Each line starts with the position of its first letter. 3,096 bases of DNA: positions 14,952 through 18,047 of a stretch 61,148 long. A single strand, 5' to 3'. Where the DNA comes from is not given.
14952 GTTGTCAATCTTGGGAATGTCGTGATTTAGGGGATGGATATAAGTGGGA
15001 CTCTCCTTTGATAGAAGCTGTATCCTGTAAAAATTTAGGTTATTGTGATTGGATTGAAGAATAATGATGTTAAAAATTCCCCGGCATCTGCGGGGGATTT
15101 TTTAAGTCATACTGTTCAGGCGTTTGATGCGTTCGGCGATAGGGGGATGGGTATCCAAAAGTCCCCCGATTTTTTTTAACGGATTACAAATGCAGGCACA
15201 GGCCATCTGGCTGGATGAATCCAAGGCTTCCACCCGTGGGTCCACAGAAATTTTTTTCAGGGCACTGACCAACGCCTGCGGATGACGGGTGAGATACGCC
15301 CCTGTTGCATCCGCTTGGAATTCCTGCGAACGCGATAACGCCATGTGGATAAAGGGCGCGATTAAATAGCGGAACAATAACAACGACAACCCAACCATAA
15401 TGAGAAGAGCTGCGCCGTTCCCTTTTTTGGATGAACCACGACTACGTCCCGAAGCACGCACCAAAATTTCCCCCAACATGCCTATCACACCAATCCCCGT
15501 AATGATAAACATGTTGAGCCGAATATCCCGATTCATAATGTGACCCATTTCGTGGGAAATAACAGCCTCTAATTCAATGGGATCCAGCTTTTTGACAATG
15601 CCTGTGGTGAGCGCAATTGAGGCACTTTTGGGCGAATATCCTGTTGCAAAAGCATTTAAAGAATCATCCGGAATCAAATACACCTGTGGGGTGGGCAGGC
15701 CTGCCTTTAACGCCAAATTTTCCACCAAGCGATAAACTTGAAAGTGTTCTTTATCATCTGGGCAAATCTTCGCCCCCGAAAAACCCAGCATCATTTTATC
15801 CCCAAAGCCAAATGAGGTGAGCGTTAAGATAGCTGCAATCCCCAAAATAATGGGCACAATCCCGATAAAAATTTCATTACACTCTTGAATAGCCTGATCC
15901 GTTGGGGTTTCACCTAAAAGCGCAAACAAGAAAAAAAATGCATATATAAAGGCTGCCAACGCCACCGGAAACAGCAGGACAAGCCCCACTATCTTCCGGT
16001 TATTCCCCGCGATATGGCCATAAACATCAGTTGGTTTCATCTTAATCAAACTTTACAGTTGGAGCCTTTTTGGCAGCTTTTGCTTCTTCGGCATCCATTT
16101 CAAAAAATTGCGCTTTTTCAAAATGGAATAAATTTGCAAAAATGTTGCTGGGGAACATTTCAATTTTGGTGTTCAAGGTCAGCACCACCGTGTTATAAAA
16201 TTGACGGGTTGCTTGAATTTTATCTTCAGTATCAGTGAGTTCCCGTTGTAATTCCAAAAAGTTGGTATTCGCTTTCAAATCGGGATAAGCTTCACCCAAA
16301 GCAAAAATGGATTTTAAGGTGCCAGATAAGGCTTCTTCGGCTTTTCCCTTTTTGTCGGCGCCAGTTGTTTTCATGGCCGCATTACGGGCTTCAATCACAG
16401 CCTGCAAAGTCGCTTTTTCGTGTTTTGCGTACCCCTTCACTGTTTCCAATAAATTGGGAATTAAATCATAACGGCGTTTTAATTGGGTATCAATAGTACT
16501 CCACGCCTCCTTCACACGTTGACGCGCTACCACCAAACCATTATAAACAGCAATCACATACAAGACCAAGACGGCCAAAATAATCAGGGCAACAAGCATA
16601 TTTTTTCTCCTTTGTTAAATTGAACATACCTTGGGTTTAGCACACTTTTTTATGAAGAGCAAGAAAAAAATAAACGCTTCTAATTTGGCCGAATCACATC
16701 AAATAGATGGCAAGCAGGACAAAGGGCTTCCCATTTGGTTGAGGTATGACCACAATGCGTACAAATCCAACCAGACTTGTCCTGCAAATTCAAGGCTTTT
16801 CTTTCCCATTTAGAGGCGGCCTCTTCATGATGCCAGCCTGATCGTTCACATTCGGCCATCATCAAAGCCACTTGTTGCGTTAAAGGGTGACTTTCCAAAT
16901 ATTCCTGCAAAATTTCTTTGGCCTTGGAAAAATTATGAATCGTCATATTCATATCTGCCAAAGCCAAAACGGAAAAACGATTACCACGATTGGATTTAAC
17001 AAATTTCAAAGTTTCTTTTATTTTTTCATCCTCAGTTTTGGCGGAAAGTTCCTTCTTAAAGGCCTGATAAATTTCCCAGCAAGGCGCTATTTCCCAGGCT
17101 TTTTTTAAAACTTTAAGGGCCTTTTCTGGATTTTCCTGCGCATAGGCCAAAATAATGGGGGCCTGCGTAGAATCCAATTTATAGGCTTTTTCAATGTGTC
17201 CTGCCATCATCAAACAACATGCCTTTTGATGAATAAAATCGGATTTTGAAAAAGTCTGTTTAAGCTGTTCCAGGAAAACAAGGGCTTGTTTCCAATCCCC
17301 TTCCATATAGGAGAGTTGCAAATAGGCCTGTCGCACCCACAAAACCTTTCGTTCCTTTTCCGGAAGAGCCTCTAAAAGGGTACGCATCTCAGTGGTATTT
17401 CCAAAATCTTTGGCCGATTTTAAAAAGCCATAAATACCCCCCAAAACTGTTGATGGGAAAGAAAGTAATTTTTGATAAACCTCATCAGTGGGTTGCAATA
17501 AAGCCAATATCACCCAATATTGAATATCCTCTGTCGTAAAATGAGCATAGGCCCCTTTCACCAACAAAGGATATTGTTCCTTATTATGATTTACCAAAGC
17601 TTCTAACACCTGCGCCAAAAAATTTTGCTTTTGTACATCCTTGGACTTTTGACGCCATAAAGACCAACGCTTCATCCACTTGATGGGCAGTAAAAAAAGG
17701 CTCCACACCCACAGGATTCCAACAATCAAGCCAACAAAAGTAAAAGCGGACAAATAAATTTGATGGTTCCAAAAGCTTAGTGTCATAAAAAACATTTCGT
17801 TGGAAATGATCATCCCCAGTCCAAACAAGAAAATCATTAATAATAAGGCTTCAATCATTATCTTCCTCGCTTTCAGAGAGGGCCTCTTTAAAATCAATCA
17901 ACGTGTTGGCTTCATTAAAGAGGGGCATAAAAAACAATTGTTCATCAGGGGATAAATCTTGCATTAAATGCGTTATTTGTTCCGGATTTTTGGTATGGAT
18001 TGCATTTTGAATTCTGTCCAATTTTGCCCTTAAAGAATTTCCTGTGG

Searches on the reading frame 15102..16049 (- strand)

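Call 23: search_protein_families(library=pfam, proteins=[window:15102-16049:-], max_evalue=0.00001)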
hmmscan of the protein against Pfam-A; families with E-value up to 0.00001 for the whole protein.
window:15102-16049:- (315 aa): 1 family
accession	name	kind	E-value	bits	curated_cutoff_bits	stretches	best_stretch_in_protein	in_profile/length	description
PF01435.24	Peptidase_M48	-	3.6e-34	118.6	20.3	1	104-314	6-185/186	Peptidase family M48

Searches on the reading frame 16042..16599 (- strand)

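Call 23: search_protein_families(library=pfam, proteins=[window:16042-16599:-], max_evalue=0.00001)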
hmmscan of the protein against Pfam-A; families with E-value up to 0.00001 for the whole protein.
window:16042-16599:- (185 aa): 1 family
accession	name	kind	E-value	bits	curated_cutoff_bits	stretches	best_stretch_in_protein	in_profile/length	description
PF04011.17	LemA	-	8.3e-59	198.1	26.2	1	32-184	1-149/149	LemA family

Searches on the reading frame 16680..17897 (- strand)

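Call 24: search_protein_families(library=pfam, proteins=[window:16680-17897:-], max_evalue=0.00001)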
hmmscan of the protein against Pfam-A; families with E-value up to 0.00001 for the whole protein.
window:16680-17897:- (405 aa): 2 families
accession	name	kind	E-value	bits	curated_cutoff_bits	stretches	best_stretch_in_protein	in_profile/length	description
PF13428.12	TPR_14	-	6.7e-09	36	23.5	0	311-349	5-43/44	Tetratricopeptide repeat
PF14559.12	TPR_19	-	9.5e-08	32.7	25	0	311-349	29-67/68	Tetratricopeptide repeat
